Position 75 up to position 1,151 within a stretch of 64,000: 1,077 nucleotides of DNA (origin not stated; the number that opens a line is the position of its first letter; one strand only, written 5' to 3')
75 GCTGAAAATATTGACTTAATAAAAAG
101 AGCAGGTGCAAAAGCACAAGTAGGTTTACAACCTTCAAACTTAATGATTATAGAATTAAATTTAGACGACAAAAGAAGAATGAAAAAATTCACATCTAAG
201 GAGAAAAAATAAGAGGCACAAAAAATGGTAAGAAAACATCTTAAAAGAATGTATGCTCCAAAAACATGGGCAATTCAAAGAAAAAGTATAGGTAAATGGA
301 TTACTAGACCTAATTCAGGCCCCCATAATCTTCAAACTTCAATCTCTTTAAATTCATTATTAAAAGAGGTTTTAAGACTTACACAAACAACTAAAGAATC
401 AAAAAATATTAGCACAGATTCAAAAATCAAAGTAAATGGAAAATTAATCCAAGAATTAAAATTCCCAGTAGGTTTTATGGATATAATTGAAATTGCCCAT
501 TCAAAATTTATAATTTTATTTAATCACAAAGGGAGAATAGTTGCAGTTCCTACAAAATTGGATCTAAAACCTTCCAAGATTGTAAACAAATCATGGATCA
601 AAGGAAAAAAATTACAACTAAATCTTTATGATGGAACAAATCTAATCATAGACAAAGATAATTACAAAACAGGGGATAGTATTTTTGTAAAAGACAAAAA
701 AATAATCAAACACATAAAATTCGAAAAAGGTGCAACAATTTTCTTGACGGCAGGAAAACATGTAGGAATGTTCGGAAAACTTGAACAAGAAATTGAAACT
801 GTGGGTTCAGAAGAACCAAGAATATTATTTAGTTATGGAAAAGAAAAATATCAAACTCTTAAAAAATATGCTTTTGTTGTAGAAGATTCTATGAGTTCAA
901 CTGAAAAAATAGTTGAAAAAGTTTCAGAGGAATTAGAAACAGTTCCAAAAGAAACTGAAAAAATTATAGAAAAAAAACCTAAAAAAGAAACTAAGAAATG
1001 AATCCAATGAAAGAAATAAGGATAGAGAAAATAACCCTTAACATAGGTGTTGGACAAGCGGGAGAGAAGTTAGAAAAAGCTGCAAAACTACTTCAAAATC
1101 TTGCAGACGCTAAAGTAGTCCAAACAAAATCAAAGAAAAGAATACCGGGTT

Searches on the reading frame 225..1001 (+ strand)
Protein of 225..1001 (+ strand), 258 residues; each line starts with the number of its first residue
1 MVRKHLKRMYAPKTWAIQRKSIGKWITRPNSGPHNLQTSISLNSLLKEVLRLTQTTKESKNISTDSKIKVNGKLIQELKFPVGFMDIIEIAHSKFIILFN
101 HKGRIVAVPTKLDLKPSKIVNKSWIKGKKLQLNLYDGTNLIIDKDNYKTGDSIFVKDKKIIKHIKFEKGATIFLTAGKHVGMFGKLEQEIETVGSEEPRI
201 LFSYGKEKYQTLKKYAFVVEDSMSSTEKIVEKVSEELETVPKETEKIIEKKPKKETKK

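Call 35: find_encoding_contigs(protein=window:225-1001:+, flank=10000, max_places=2)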
Protein window:225-1001:+ (258 aa): 23 contigs read that carry it; 2 places shown.
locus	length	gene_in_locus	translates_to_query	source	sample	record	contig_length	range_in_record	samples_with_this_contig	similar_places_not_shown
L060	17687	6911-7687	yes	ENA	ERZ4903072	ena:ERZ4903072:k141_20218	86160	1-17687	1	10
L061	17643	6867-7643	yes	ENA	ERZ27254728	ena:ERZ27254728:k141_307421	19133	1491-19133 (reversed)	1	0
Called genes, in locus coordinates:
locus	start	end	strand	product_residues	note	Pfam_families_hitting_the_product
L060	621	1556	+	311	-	PF00297:Ribosomal_L3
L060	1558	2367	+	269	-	PF00573:Ribosomal_L4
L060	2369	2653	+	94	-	PF00276:Ribosomal_L23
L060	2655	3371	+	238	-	PF03947:Ribosomal_L2_C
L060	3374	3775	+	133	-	PF00203:Ribosomal_S19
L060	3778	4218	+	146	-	PF00237:Ribosomal_L22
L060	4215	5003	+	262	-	PF07650:KH_2, PF00189:Ribosomal_S3_C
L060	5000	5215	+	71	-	PF00831:Ribosomal_L29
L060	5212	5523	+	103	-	PF01253:SUI1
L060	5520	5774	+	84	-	PF01868:RNase_P-MRP_p29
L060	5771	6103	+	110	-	PF00366:Ribosomal_S17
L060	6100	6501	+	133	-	PF00238:Ribosomal_L14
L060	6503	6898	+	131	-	PF16906:Ribosomal_L26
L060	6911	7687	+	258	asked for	PF08071:RS4NT, PF00900:Ribosomal_S4e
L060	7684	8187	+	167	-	PF00281:Ribosomal_L5, PF00673:Ribosomal_L5_C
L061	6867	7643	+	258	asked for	PF08071:RS4NT, PF00900:Ribosomal_S4e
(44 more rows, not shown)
